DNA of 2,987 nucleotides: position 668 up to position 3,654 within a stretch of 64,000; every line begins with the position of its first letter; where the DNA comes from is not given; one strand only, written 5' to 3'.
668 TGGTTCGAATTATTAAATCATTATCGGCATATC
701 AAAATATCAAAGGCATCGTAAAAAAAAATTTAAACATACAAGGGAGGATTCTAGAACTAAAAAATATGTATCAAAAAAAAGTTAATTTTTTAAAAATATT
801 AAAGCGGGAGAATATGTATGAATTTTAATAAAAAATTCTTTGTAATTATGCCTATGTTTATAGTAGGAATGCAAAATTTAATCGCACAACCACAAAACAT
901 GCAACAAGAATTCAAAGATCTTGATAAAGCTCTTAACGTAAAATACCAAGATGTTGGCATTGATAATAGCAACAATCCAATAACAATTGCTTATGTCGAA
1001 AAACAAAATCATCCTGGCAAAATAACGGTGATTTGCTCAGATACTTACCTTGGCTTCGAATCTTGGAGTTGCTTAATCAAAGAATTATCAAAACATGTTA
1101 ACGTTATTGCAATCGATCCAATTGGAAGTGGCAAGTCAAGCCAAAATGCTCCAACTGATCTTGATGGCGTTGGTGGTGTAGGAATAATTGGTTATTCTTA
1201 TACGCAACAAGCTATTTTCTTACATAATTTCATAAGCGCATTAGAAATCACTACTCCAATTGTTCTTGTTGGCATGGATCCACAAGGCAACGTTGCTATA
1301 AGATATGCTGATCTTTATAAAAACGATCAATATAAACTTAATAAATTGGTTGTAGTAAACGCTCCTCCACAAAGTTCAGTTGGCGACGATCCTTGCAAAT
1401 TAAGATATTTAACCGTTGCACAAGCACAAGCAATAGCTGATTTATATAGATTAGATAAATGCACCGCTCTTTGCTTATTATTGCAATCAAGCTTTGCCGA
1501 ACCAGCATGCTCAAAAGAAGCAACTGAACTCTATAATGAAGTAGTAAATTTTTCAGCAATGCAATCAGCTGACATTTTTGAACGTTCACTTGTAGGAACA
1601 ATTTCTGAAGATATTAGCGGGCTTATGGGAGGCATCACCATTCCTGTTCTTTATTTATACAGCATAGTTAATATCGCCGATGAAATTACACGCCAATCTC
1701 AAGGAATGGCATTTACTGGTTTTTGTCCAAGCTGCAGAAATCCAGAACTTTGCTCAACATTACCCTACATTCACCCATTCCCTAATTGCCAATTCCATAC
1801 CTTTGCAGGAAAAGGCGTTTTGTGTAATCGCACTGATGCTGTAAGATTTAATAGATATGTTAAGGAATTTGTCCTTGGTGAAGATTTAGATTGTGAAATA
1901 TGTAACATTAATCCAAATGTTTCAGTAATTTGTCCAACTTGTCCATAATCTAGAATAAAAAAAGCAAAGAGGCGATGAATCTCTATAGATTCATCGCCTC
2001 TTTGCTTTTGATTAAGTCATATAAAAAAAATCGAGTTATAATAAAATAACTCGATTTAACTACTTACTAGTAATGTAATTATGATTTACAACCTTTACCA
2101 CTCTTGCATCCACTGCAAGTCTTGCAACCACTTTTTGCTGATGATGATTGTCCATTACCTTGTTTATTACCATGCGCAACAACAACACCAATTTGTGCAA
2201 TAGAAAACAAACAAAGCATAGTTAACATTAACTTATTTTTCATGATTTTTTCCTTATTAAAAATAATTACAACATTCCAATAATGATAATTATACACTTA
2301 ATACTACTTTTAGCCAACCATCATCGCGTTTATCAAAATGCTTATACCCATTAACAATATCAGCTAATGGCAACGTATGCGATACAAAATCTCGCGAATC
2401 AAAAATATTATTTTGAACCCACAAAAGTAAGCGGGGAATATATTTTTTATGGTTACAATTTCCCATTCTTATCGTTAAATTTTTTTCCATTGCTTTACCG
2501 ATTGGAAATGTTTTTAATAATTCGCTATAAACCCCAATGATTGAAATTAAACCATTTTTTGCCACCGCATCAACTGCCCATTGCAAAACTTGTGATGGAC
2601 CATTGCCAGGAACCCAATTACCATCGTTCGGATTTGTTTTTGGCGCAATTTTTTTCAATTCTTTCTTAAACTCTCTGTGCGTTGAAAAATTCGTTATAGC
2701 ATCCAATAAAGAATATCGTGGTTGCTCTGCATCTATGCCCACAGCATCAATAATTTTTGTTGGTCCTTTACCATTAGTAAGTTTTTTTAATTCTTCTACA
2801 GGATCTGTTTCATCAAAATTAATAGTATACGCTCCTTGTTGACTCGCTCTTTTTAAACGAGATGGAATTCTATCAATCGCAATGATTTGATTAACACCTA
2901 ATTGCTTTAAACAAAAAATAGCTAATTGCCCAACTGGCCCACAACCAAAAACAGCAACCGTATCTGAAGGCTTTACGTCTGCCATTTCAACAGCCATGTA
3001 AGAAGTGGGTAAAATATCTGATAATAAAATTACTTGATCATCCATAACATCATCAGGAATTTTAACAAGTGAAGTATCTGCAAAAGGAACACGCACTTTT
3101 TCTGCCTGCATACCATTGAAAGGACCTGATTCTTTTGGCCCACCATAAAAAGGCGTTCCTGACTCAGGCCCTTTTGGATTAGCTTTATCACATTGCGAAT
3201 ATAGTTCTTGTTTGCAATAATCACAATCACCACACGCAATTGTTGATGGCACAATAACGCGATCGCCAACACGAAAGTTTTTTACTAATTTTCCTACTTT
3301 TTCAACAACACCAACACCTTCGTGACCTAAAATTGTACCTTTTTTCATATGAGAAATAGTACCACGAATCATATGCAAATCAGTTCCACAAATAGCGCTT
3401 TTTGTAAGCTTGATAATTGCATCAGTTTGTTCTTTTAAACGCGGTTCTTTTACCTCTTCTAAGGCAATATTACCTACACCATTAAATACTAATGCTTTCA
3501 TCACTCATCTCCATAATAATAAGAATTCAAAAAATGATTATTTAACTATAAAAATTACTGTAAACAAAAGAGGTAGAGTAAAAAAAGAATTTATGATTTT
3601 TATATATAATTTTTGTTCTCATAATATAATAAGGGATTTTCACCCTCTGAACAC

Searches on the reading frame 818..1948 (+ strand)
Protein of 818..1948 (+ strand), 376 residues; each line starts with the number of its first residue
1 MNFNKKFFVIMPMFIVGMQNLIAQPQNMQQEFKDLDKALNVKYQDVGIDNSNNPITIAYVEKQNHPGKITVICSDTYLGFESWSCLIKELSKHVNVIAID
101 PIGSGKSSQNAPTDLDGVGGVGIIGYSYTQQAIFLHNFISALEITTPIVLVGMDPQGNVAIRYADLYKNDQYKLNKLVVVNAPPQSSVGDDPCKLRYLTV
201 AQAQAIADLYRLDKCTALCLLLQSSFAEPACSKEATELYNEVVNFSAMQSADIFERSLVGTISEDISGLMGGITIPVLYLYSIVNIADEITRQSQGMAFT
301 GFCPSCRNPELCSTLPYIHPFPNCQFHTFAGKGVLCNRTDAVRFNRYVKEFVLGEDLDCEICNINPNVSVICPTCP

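Call 64: search_protein_families(library=pfam, proteins=[window:818-1948:+], max_evalue=0.001)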
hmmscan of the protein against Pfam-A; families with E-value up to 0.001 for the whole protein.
window:818-1948:+ (376 aa): 1 family
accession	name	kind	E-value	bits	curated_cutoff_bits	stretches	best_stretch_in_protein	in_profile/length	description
PF00561.26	Abhydrolase_1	-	2.3e-06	27.9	25.8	1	79-186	12-109/245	alpha/beta hydrolase fold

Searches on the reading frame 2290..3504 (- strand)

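Call 64: search_protein_families(library=pfam, proteins=[window:2290-3504:-], max_evalue=0.001)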
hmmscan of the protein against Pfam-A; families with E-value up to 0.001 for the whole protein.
window:2290-3504:- (404 aa): 3 families
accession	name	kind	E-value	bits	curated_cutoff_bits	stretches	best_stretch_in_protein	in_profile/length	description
PF08240.17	ADH_N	-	3.2e-24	85.6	23.5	1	26-151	2-104/104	Alcohol dehydrogenase GroES-like domain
PF00107.32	ADH_zinc_N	-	1.3e-16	61.1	31.8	1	190-258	1-69/129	Zinc-binding dehydrogenase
PF02254.24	TrkA_N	-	0.00021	22.1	23.8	1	183-235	1-52/116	TrkA-N domain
